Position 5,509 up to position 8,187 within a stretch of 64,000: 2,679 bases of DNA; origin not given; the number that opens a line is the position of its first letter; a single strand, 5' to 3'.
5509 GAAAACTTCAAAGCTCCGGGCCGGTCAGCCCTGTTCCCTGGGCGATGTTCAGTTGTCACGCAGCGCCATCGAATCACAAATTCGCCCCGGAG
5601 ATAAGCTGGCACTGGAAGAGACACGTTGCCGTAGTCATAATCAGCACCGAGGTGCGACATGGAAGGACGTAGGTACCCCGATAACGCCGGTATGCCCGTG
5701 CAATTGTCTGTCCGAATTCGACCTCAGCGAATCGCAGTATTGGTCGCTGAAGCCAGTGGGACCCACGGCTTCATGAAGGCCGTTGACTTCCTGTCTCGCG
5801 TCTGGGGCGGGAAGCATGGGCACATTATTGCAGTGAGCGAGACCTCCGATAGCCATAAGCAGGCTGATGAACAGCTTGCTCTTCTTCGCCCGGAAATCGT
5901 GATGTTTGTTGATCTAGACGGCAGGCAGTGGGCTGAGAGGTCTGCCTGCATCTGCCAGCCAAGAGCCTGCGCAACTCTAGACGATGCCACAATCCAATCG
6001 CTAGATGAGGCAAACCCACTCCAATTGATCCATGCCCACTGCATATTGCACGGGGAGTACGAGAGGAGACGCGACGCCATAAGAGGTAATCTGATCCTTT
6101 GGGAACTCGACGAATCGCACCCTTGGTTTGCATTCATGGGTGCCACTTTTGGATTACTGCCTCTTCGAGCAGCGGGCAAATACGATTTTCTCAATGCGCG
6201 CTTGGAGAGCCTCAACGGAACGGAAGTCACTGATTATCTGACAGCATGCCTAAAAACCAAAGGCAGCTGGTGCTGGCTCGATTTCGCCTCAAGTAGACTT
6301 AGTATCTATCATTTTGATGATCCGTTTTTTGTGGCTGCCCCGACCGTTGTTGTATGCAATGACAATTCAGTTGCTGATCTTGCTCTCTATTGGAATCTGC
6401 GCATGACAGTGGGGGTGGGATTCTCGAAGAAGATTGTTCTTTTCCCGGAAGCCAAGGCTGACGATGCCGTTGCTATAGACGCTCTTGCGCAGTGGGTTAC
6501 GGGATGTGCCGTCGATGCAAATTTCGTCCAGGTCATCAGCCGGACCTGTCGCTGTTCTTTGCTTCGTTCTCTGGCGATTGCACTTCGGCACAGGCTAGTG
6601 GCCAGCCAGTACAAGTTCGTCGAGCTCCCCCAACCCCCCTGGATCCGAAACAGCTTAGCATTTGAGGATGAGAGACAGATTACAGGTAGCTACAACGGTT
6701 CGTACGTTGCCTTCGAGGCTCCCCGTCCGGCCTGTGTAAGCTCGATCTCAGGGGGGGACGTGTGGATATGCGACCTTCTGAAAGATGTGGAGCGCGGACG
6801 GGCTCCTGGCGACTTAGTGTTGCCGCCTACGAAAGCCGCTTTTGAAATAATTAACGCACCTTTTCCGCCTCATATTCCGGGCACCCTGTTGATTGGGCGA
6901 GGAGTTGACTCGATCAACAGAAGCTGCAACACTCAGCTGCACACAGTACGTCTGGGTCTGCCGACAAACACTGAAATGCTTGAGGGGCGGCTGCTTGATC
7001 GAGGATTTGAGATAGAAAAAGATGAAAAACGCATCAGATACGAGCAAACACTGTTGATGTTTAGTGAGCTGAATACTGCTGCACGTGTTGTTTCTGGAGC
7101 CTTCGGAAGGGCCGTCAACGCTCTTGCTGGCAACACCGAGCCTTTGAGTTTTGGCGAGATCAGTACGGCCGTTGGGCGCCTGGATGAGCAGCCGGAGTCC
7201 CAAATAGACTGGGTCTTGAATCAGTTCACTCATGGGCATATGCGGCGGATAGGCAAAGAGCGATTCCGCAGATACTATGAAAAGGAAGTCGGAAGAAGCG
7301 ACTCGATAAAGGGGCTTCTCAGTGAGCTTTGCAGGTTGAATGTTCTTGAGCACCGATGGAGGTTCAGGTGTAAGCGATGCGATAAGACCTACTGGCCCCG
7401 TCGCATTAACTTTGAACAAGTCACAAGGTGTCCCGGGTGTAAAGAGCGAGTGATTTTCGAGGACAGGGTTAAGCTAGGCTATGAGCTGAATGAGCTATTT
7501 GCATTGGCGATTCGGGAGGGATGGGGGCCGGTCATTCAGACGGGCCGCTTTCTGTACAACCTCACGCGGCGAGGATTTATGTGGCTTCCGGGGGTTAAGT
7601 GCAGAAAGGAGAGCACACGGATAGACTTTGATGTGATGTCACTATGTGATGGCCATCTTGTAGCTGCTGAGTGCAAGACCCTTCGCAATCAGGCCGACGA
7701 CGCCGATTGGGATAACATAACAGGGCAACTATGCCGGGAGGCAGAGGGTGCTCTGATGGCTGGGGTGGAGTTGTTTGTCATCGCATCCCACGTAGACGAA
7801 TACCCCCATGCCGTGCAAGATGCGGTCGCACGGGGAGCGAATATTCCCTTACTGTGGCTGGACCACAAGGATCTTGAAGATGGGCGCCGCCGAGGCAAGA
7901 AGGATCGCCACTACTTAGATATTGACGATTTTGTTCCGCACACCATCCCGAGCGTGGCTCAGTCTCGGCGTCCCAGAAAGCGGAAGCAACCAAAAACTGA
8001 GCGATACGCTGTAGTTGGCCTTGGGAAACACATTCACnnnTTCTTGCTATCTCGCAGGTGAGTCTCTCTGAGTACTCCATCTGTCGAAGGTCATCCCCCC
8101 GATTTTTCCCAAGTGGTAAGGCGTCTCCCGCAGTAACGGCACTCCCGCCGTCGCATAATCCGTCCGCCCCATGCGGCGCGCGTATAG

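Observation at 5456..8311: Low-G+C single-gene island at the 3' end of tRNA-Thr: orphan 793-aa protein with zinc ribbon and PD-(D/E)xK-like nuclease motif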

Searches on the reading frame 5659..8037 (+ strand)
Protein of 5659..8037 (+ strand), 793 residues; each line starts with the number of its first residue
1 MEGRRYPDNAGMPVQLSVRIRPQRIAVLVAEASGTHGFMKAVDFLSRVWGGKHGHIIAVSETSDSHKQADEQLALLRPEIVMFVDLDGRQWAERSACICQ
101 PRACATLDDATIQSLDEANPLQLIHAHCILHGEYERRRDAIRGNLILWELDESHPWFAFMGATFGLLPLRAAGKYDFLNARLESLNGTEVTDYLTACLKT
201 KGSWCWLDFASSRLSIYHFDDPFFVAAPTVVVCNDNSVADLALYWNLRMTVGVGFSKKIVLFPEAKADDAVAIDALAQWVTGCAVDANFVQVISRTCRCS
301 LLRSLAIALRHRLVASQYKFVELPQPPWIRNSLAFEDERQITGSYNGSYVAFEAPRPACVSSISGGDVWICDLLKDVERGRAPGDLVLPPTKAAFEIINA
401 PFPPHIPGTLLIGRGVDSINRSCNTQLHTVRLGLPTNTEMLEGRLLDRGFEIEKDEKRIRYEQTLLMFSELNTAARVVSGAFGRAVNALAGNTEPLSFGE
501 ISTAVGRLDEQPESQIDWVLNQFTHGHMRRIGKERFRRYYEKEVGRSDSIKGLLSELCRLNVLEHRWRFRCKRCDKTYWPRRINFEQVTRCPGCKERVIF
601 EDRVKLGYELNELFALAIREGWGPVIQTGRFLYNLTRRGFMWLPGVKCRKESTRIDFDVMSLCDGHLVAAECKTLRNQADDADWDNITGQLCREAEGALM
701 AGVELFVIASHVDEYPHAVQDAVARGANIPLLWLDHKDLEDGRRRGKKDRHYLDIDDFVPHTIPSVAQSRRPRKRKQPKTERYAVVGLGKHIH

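Call 4: search_protein_families(library=pfam, proteins=[window:5659-8037:+], max_evalue=10)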
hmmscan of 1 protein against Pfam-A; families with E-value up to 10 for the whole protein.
window:5659-8037:+ (793 aa): 5 families
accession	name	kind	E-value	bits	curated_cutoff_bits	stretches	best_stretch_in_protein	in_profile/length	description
PF15135.11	UPF0515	-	0.012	15.4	29.8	1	563-597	105-139/271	Uncharacterised protein UPF0515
PF01155.25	HypA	-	0.022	15.2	28.9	1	553-597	55-95/112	Hydrogenase/urease nickel incorporation, metallochaperone, hypA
PF09002.17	Card1_endonuc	-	0.042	13.8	26.4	1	650-686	41-77/136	Card1-like, endonuclease domain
PF09723.15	Zn_ribbon_8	-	0.15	12.6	34.4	1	568-596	5-34/41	Zinc ribbon domain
PF07191.17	Zn_ribbon_6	-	0.15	12.5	25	1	558-598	6-39/67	Double zinc ribbon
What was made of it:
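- On Card1/Can2/VC1899-type nuclease domain (DUF1887, PF09002): The score is 13.8 bits against a cutoff of 26.4, E = 0.042, over residues 650-686 only (call 4).
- Closest known: Can2 / Card1 / VC1899. Different: The Pfam Card1_endonuc score is 13.8 bits, below the 26.4-bit cutoff (call 4).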

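Call 5: search_protein_families(library=padloc, proteins=[window:5659-8037:+], max_evalue=10)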
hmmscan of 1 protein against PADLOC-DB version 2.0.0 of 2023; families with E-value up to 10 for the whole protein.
window:5659-8037:+ (793 aa): 2 families
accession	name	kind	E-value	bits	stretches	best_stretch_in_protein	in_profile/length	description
PDLC01037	Csx1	-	0.027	12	1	646-683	224-259/320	ARF+Nuclease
PDLC01893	CARF4--CARF_PDDEXK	-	0.028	11.7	1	645-683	286-324/382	-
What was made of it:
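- On Any defence system modelled in PADLOC-DB v2.0.0: Only sub-threshold local hits to the nuclease part of Csx1 and CARF_PDDEXK were found, E = 0.03 (call 5).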

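Call 6: search_protein_families(library=ncbifam, proteins=[window:5659-8037:+], max_evalue=10)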
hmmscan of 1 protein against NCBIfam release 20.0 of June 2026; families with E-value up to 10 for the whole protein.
window:5659-8037:+ (793 aa): 4 families
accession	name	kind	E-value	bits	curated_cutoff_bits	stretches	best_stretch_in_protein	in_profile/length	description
TIGR00100.1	hypA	equivalog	0.01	15.9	88.1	1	552-597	54-96/116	hydrogenase maturation nickel metallochaperone HypA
TIGR02605.1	CxxC_CxxC_SSSS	subfamily_domain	0.094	12.8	31.3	1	569-596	6-34/52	FmdB family zinc ribbon protein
NF001839.0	PRK00564.1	equivalog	0.16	12.2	112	1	557-595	60-98/117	hydrogenase/urease nickel incorporation protein HypA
NF001604.0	PRK00398.1-1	equivalog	6.4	6.4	103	1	569-600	4-35/48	DNA-directed RNA polymerase subunit P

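Call 7: search_solved_structures(query=window:5659-8037:+, max_evalue=10)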
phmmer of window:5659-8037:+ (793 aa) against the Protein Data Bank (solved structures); distinct sequences matched with E-value up to 10: 4.
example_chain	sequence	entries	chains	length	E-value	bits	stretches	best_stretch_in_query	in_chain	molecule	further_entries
7eft_A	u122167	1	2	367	0.047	14.8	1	3-103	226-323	Cell shape protein MreC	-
2pmz_P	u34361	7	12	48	0.55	11.2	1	569-603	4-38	DNA-directed RNA polymerase subunit P | DNA-DIRECTED RNA POLYMERASE RPO12 SUBUNIT | RNA POLYMERASE SUBUNIT 12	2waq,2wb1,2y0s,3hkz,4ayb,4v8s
1yzh_A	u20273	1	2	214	1.3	10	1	727-760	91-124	tRNA (guanine-N(7)-)-methyltransferase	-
1w8i_A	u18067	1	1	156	1.5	9.8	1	523-581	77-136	PUTATIVE VAPC RIBONUCLEASE AF_1683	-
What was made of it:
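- Tried and rejected: Pfam, NCBIfam, PADLOC and PDB sequence scans gave nothing above threshold (calls 4-7).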

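Call 8: find_homologous_proteins(query=window:5659-8037:+, max_evalue=0.001)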
Query window:5659-8037:+ (793 aa): 8 proteins with E <= 0.001 among 8000 candidates.
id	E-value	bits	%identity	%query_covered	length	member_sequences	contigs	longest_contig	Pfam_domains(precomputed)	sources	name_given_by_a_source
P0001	0.0e+0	1867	100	100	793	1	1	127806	-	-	-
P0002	8.9e-179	614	55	63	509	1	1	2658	-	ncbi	-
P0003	1.3e-143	498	34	94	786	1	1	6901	-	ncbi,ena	-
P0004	1.2e-142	495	36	95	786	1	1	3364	-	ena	-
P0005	1.3e-136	475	34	95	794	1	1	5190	-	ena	-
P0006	1.1e-130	455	34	95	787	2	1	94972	-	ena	-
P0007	1.2e-125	438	34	94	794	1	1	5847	-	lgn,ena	-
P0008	2.5e-124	434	34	92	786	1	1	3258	-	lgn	-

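Call 12: find_encoding_contigs(protein=P0006, flank=10000, max_places=4)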
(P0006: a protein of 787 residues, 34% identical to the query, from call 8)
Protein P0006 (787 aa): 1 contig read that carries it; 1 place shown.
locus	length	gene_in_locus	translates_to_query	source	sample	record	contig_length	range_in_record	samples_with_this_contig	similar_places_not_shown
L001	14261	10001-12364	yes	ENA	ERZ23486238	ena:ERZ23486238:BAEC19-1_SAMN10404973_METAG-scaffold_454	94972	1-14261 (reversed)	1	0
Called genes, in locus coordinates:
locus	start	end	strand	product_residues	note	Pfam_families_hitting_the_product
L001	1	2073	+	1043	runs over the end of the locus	PF20473:MmeI_Mtase, PF07669:Eco57I, PF02384:N6_Mtase, PF12950:TaqI_C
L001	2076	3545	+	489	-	PF13576:Pentapeptide_3 (weak), PF07885:Ion_trans_2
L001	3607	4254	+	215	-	-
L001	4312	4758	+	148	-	-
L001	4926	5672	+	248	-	PF01872:RibD_C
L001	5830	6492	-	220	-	-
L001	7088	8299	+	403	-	-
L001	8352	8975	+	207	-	PF00485:PRK (faint)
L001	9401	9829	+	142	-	-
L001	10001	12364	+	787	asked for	-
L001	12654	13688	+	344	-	PF13392:HNH_3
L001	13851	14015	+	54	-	-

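Call 13: find_encoding_contigs(protein=P0003, flank=10000, max_places=4)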
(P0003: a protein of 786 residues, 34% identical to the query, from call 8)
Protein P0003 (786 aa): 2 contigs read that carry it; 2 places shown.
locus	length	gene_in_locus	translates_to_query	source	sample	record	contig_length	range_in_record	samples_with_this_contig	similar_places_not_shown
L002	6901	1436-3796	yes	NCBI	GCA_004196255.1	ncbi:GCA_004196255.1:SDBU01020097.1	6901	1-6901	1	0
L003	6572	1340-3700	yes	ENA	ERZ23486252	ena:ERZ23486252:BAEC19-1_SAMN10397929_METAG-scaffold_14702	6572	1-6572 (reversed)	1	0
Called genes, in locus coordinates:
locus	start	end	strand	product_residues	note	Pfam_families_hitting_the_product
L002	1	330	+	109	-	?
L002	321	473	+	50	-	-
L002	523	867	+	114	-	-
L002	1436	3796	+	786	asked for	-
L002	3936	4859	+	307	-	PF24706:DUF7669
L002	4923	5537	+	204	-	-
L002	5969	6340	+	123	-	-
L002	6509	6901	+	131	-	?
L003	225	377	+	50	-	-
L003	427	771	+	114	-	-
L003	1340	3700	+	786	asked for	-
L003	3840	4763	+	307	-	PF24706:DUF7669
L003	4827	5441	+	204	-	-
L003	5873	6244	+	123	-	-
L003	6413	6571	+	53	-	?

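Call 14: find_encoding_contigs(protein=P0007, flank=10000, max_places=4)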
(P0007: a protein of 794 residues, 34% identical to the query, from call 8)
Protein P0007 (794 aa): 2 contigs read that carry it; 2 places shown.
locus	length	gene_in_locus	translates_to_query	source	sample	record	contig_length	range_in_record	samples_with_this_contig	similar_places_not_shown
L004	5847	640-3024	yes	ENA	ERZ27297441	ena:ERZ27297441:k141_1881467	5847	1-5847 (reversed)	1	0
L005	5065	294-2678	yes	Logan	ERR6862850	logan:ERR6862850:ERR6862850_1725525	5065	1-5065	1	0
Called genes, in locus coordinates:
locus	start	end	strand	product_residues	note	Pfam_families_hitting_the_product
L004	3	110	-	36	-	?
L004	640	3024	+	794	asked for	-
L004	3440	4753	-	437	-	PF12837:Fer4_6 (faint), PF00037:Fer4 (weak), PF13237:Fer4_10 (weak), PF14697:Fer4_21 (weak), PF12838:Fer4_7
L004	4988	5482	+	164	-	-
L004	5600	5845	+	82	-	?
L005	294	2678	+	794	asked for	-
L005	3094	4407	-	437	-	PF12837:Fer4_6 (faint), PF00037:Fer4 (weak), PF13237:Fer4_10 (weak), PF14697:Fer4_21 (weak), PF12838:Fer4_7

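Call 15: find_encoding_contigs(protein=P0005, flank=10000, max_places=4)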
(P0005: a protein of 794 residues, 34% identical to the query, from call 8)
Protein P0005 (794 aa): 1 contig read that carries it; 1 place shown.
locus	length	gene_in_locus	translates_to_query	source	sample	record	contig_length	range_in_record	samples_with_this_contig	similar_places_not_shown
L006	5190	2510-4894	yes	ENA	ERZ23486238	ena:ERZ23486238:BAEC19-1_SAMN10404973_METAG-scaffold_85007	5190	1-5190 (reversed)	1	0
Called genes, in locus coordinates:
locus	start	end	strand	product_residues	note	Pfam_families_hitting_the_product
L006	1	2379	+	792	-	?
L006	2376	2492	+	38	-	-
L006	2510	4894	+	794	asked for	-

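Call 16: find_encoding_contigs(protein=P0002, flank=10000, max_places=4)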
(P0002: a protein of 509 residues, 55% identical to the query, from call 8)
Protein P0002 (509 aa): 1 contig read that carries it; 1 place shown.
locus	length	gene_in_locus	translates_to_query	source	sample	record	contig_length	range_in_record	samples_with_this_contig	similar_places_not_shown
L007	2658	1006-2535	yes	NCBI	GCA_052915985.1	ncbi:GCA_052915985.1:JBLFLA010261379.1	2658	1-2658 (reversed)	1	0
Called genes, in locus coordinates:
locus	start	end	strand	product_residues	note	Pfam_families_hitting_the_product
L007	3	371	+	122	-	?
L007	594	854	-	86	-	-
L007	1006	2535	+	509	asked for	-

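Call 22: find_related_loci(query=A1, collection=genome_contigs, flank=10000)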
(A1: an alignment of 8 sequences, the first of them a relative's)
Query A1 (793 aa) in genome_contigs; peptide patterns used: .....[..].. (x = any residue, [..] = any of these).
51 stretches matched a pattern; 2 encode a relative of the query (tblastn E <= 1e-3); 2 distinct loci.
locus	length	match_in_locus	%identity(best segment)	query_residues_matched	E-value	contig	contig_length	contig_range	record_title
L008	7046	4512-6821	36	5-760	9e-139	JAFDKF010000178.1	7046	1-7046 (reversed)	MAG: Deltaproteobacteria bacterium isolate Meg22_46_Bin_1 Meg22_46_Bin_1_scaffold_36017, whole genome shotgun sequence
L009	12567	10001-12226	35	15-745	1e-135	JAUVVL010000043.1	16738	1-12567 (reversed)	MAG: Desulfobacteraceae bacterium isolate CSMAG_1163 CSMAG_1163_k127_883017_length_16738_cov_97.9672, whole genome shotg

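Call 24: find_encoding_contigs(protein=P0001, flank=10000, max_places=4)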
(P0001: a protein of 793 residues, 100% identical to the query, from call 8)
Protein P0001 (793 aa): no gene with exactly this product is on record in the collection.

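Call 28: search_protein_families(library=pfam, proteins=[L009:2773-4128:+, L009:4804-5691:+, L009:5918-6976:+, L009:6995-7906:+, L009:8007-8855:+, L009:8996-9844:+, L008:2028-2879:+, L008:3095-3688:+, L008:3714-4235:+, L006:1-2376:+], max_evalue=0.001)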
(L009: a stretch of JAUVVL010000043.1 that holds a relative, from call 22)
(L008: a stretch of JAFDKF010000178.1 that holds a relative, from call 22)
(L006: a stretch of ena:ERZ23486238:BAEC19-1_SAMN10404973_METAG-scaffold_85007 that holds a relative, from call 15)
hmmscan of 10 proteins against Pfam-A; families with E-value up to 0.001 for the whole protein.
L009:2773-4128:+ (452 aa): 2 families
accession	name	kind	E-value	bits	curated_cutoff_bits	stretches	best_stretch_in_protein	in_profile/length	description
PF01609.27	DDE_Tnp_1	-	3.8e-14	53.4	23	1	302-441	33-200/200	Transposase DDE domain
PF13751.12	DDE_Tnp_1_6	-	0.00066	20.4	25.1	0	389-442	69-122/125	Transposase DDE domain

L009:4804-5691:+ (296 aa): 1 family
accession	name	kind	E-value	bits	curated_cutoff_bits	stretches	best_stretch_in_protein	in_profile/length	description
PF01541.30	GIY-YIG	-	0.00064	20.4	22.6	0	202-286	3-72/78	GIY-YIG catalytic domain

L009:5918-6976:+ (353 aa): 0 families

L009:6995-7906:+ (304 aa): 0 families

L009:8007-8855:+ (283 aa): 0 families

L009:8996-9844:+ (283 aa): 0 families

L008:2028-2879:+ (284 aa): 0 families

L008:3095-3688:+ (198 aa): 0 families

L008:3714-4235:+ (174 aa): 0 families

L006:1-2376:+ (792 aa): 0 families

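Call 30: predict_structure(alignment_id=A1)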
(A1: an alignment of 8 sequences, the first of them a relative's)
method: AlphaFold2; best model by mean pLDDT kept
length: 793 residues; sequences in the alignment: 8
mean_pLDDT: 53.8   pTM: 0.43
mean pLDDT of the five models: 53.8, 53.0, 50.1, 45.0, 40.7
residues with pLDDT >= 90: 28; 70-90: 136; 50-70: 277; < 50: 352
segments of 3 or more residues with pLDDT < 50: 1-27, 77-80, 118-123, 215-224, 324-438, 454-457, 462-495, 504-550, 560-565, 618-622, 636-644, 659-681, 742-793
pLDDT, mean of each block of 10 residues (from residue 1): 32 29 43 67 71 66 63 55 57 64 59 50 54 64 80 87 77 70 87 87 75 49 60 81 77 67 91 93 76 81 82 79 43 31 31 29 24 25 27 32 29 27 33 41 57 53 47 42 46 51 46 39 38 40 39 50 53 68 56 68 53 50 51 48 55 58 38 41 61 66 55 60 60 59 42 34 27 32 25 26
secondary structure, 60 per line:
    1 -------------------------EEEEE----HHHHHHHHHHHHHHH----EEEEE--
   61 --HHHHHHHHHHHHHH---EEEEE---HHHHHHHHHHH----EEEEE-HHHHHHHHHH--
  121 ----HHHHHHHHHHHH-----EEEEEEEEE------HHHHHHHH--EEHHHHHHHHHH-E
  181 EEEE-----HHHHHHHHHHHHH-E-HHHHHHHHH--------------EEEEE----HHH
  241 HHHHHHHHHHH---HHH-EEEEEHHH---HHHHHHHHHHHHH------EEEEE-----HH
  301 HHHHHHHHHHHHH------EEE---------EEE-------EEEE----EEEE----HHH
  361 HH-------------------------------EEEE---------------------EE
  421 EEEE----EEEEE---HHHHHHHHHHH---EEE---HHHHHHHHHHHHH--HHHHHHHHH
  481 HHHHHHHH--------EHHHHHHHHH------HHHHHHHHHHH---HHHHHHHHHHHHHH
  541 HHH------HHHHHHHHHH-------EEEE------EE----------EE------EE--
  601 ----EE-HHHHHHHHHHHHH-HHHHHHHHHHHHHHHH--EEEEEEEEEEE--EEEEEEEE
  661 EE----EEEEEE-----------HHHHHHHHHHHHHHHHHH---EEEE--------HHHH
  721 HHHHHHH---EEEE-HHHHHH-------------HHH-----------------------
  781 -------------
elements in order (helices of 4 or more, strands of 3 or more residues): E26-30 H35-49 E54-58 H63-76 E80-84 H88-98 E103-107 H109-118 H125-136 E142-150 H157-164 H169-178 E180-184 H190-202 H206-214 E229-233 H238-251 E259-263 H270-282 E289-293 H299-313 E320-322 E332-334 E342-345 E350-353 H358-362 E394-397 E419-424 E429-433 H437-447 E451-453 H457-469 H472-488 H498-506 H513-523 H527-543 H550-559 E567-570 H608-620 H622-637 E640-650 E653-662 E667-672 H684-701 E705-708 H717-727 E731-734 H736-741
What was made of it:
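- Tried and rejected: With 8 sequences it gave a poor model (pLDDT 53.8, call 30).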

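Call 31: search_protein_representatives(alignment_id=A1)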
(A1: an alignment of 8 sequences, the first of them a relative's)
Query: 8 sequences, 784 profile positions. Proteins with E-value up to 0.001 (for the whole library): 1359; up to 1e-10: 506; up to 1e-30: 186. The best 150 are listed.
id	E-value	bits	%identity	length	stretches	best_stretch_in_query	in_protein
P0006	0.0e+00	1276.3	-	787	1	3-784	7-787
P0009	0.0e+00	1228.5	-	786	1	1-784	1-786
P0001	0.0e+00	1162.4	-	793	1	4-784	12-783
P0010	0.0e+00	1014.6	-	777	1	3-784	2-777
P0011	1.3e-254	863.3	-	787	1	4-784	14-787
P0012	4.0e-250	848.4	-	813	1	7-784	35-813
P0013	8.6e-243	824.2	-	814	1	4-784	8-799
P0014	1.4e-232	790.4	-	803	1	6-784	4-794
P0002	5.3e-204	695.9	-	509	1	47-554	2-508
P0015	6.2e-187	639.4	-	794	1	1-776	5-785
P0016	2.1e-186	637.7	-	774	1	8-782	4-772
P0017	2.4e-185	634.2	-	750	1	32-784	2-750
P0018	8.0e-184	629.1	-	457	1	325-784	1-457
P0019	9.3e-184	628.9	-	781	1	7-766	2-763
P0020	3.8e-176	603.7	-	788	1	6-784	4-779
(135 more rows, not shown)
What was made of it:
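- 5659..8040 (+): Intact 793-aa ORF, a member of an unnamed six-module sensor-nuclease family. M12 (ATG at 5692) is an alternative start. Homologs: calls 8 and 31.
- Tried and rejected: This understated the family's size, and the exhaustive HMMER search corrected it (call 31).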

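Call 35: find_homologous_proteins(query=A2, max_evalue=0.00001)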
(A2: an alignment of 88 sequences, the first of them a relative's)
Query A2 (88 sequences) (793 aa, profile of the alignment): 8 proteins with E <= 0.00001 among 8000 candidates.
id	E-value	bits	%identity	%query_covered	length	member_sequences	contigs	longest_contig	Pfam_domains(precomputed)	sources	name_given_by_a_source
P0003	1.4e-269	915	34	94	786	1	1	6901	-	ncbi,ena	-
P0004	8.8e-263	892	36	95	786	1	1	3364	-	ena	-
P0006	5.3e-261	886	34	95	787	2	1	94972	-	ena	-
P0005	3.0e-259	881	34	95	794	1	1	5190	-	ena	-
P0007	1.8e-254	865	34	94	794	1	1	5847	-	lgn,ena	-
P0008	4.4e-249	847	34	92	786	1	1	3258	-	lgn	-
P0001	4.4e-223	761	100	100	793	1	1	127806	-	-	-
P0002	1.0e-106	376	55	63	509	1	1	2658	-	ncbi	-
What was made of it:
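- Tried and rejected: Repeating it with the 88-sequence profile returned the same 8 proteins (calls 8, 35).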
